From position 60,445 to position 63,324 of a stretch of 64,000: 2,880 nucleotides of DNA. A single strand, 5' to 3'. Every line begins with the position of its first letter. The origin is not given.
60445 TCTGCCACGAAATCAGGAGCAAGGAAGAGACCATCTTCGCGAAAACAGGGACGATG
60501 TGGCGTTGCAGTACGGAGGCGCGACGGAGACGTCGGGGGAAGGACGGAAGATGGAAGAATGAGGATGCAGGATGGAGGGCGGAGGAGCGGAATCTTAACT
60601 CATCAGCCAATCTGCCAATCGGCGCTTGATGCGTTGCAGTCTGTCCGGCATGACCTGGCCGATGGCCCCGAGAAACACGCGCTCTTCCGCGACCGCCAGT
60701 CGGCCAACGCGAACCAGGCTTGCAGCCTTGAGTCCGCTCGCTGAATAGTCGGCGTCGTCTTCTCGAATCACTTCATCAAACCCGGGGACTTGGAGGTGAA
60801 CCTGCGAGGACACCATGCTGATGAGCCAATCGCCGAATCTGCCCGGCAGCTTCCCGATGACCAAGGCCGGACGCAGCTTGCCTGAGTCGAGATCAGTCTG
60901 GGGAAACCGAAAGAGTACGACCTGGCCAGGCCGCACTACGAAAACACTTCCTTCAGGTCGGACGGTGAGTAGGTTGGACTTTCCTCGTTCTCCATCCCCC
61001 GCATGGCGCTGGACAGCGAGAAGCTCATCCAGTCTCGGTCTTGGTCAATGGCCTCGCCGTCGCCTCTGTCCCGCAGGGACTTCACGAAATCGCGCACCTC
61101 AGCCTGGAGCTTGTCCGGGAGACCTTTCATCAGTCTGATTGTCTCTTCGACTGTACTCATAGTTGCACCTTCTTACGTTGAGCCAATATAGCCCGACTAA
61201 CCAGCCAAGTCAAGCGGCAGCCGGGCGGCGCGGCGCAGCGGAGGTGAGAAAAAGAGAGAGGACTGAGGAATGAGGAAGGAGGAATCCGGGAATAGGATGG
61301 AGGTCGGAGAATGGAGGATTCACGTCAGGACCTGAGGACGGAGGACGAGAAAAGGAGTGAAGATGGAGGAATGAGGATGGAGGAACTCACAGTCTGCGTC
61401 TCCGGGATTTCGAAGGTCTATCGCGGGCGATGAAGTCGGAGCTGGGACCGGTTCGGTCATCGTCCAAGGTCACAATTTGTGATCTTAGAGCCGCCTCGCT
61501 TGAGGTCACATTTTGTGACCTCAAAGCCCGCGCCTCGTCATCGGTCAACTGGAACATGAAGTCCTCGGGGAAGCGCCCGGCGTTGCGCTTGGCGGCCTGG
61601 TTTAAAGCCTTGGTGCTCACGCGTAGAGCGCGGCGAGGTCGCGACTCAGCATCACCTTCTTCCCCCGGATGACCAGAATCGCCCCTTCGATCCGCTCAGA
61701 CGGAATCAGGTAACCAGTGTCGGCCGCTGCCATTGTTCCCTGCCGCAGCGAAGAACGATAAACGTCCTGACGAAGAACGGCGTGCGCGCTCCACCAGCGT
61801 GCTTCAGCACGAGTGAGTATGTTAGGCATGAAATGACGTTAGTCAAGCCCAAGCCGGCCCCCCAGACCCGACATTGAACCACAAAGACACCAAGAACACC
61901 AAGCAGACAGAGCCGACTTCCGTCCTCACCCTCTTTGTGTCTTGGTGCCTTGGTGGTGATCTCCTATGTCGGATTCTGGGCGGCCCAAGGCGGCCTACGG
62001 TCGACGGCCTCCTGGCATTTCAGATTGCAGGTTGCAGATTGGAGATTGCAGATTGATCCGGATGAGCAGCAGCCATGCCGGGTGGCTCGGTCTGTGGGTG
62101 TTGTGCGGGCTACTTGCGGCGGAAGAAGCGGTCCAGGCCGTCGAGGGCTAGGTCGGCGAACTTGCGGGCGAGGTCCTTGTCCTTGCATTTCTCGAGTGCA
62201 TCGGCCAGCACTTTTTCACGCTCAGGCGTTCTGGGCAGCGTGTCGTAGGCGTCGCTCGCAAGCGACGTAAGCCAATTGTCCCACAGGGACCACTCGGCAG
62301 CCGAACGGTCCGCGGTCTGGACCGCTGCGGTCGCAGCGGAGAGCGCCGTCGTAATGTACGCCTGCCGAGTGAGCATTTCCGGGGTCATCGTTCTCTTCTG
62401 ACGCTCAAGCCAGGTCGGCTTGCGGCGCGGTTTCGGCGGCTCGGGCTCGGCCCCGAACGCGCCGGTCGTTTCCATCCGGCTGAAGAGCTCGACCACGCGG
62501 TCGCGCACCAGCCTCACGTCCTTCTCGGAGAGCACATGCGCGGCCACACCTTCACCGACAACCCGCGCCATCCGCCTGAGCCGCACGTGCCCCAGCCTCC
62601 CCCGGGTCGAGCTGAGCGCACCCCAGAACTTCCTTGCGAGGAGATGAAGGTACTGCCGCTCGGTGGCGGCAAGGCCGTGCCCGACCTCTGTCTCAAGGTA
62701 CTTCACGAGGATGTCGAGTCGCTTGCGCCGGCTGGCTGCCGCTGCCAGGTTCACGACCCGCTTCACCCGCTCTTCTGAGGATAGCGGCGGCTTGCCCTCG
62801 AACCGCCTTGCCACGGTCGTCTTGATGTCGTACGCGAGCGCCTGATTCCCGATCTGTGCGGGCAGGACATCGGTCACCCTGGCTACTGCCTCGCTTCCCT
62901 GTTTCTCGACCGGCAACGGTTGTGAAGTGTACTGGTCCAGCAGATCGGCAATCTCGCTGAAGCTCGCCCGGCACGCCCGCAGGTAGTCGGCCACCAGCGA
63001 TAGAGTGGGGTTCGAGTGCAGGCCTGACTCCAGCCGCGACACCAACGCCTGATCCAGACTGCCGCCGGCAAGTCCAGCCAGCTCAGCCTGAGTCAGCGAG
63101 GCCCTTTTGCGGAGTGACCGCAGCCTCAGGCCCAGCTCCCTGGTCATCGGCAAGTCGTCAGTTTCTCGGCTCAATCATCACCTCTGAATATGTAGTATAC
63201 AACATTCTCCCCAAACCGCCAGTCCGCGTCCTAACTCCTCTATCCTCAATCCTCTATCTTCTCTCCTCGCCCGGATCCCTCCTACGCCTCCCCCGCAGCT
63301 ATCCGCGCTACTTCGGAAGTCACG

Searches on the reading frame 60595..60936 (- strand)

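Call 27: search_protein_families(library=pfam, proteins=[window:60595-60936:-], max_evalue=0.001)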
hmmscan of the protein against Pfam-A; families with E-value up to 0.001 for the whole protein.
window:60595-60936:- (113 aa): 1 family
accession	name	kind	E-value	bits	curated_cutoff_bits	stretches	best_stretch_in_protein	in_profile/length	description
PF02452.23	PemK_toxin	-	6.3e-07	30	23.1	1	3-110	2-108/109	PemK-like, MazF-like toxin of type II toxin-antitoxin system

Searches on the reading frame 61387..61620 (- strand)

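Call 27: search_protein_families(library=pfam, proteins=[window:61387-61620:-], max_evalue=0.001)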
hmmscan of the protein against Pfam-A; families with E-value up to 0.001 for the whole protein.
window:61387-61620:- (77 aa): 1 family
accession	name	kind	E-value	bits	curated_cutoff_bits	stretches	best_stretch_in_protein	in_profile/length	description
PF10543.14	ORF6N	-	1.4e-13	51.4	27.8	1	2-45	24-68/86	ORF6N domain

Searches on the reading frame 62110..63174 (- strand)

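Call 27: search_protein_families(library=pfam, proteins=[window:62110-63174:-], max_evalue=0.001)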
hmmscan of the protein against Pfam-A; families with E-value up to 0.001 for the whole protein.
window:62110-63174:- (354 aa): 2 families
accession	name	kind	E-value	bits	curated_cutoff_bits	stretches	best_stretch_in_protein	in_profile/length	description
PF13560.12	HTH_31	-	4.7e-11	43.3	27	1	13-77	1-63/64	Helix-turn-helix domain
PF01381.28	HTH_3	-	7.1e-08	32.8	23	1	18-74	1-54/55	Helix-turn-helix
